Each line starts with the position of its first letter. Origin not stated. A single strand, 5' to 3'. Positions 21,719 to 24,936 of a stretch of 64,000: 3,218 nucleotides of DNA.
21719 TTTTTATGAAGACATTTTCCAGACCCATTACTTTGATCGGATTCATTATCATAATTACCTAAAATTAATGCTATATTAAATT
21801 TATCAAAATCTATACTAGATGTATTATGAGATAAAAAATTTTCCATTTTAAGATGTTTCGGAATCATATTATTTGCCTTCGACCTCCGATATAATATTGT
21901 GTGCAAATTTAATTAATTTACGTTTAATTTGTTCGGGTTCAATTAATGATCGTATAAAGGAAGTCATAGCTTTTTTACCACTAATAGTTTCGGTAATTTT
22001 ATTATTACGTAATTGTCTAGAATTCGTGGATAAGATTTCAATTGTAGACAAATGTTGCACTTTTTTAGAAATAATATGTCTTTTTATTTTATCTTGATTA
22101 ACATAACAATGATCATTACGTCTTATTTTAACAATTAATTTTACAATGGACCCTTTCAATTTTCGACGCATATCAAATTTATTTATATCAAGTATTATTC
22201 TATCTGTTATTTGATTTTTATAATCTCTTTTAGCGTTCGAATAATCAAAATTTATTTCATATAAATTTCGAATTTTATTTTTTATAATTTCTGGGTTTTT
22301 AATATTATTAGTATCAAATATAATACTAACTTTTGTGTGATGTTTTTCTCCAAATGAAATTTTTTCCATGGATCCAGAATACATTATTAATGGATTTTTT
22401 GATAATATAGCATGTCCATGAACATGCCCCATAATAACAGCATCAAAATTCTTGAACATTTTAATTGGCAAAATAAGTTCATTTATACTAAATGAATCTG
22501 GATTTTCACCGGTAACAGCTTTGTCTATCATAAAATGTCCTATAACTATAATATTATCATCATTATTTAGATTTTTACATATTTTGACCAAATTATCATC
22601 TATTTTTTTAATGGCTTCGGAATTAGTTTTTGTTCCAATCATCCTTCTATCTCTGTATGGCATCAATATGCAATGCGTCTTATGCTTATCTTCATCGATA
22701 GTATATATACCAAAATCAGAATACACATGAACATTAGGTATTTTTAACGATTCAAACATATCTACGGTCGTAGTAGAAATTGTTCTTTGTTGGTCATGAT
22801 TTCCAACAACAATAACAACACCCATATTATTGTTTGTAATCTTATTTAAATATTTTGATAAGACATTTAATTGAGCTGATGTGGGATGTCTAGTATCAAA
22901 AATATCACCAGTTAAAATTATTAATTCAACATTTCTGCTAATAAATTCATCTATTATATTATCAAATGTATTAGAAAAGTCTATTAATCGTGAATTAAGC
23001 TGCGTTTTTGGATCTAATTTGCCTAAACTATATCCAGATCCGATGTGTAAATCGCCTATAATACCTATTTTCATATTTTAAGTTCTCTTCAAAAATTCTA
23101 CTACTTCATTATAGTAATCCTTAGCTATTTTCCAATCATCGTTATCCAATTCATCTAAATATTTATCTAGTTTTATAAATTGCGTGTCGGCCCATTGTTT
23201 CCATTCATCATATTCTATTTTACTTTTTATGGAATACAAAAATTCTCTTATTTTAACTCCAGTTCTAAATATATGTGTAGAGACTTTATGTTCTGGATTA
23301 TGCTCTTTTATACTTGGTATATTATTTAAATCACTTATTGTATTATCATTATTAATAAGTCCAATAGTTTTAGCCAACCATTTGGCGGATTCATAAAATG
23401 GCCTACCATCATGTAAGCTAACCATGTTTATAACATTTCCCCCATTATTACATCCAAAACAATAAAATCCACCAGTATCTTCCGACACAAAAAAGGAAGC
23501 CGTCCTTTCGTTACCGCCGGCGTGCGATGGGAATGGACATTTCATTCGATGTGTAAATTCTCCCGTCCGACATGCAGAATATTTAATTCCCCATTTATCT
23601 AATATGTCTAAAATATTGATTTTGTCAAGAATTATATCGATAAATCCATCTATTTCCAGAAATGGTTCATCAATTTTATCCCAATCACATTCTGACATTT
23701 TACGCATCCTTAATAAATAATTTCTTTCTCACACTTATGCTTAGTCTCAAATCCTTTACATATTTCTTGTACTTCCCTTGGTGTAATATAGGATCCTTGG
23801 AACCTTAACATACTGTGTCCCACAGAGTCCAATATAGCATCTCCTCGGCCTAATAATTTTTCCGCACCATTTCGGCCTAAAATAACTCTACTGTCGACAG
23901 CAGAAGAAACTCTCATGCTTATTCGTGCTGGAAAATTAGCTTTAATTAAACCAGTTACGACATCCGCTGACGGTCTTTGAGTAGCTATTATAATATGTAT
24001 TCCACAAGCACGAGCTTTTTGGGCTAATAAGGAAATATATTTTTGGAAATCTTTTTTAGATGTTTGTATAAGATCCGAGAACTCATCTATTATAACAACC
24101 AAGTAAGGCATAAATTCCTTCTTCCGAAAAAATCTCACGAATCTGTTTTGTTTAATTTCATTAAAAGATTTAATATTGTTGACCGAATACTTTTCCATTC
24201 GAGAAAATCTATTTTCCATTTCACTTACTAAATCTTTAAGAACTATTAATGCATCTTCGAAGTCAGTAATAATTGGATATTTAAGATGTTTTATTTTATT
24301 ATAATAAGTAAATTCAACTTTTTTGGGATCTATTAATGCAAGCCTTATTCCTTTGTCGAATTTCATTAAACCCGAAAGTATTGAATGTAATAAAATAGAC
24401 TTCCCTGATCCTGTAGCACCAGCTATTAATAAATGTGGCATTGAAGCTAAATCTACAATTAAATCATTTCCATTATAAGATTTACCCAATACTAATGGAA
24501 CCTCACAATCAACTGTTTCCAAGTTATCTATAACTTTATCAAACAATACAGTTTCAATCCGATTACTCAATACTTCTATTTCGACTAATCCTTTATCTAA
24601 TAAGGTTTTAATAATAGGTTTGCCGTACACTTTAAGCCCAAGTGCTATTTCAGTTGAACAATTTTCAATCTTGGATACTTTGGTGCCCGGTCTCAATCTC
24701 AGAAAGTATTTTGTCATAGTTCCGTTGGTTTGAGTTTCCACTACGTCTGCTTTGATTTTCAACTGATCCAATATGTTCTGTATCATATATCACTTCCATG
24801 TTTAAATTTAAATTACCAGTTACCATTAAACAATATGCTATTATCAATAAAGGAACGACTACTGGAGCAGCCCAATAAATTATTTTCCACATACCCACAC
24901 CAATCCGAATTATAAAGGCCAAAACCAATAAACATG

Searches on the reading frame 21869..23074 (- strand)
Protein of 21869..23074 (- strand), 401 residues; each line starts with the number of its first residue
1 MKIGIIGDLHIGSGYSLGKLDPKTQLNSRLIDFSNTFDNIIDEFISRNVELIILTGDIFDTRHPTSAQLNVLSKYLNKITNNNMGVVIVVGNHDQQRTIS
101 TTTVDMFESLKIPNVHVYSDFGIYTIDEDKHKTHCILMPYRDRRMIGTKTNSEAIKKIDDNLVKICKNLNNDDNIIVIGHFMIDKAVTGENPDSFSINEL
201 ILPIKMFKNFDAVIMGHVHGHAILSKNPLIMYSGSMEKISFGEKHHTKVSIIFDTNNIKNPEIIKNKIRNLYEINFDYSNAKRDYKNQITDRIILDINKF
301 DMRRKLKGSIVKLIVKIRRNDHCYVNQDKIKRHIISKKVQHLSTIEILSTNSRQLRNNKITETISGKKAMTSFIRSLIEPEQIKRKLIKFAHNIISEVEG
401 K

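Call 8: search_protein_families(library=phrogs, proteins=[window:21869-23074:-], max_evalue=0.00001)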
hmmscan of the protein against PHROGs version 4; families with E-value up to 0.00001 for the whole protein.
window:21869-23074:- (401 aa): 2 families
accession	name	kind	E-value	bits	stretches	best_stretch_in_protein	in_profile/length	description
phrog_100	-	DNA, RNA and nucleotide metabolism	5.9e-30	105.4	1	1-397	29-374/989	SbcD-like subunit of palindrome specific endonuclease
phrog_1649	-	other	4.1e-10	39.8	1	1-222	36-255/308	metallo-phosphoesterase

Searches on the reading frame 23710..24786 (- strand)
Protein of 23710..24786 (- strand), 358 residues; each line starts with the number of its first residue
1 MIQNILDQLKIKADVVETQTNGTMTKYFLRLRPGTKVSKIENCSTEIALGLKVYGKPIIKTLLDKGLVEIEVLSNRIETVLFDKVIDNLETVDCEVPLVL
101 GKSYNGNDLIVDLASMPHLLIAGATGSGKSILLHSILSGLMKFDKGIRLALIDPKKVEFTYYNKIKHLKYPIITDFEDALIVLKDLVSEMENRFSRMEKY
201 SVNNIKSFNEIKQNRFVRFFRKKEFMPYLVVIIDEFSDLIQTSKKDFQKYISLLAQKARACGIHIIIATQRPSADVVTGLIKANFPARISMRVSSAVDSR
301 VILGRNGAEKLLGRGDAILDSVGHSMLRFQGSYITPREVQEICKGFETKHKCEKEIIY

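Call 8: search_protein_families(library=phrogs, proteins=[window:23710-24786:-], max_evalue=0.00001)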
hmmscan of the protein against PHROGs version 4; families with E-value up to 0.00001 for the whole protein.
window:23710-24786:- (358 aa): 7 families
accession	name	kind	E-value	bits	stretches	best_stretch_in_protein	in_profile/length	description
phrog_1358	-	moron, auxiliary metabolic gene and host takeover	2.8e-88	297.8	1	6-350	492-830/1382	FtsK/SpoIIIE-like protein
phrog_3551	-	moron, auxiliary metabolic gene and host takeover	4.1e-62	211.3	1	94-341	414-654/758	FtsK/SpoIIIE-like protein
phrog_17074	-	unknown function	2.8e-17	63.5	1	103-306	188-396/621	-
phrog_2666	-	head and packaging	2.3e-11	44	1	114-298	319-489/555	terminase large subunit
phrog_7035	-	unknown function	8.5e-10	38.6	0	227-300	491-565/969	-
phrog_24831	-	unknown function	8.3e-08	32.3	1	99-299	272-452/700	-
phrog_17958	-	moron, auxiliary metabolic gene and host takeover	2.2e-07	30.5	1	118-328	332-536/682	FtsK/SpoIIIE-like protein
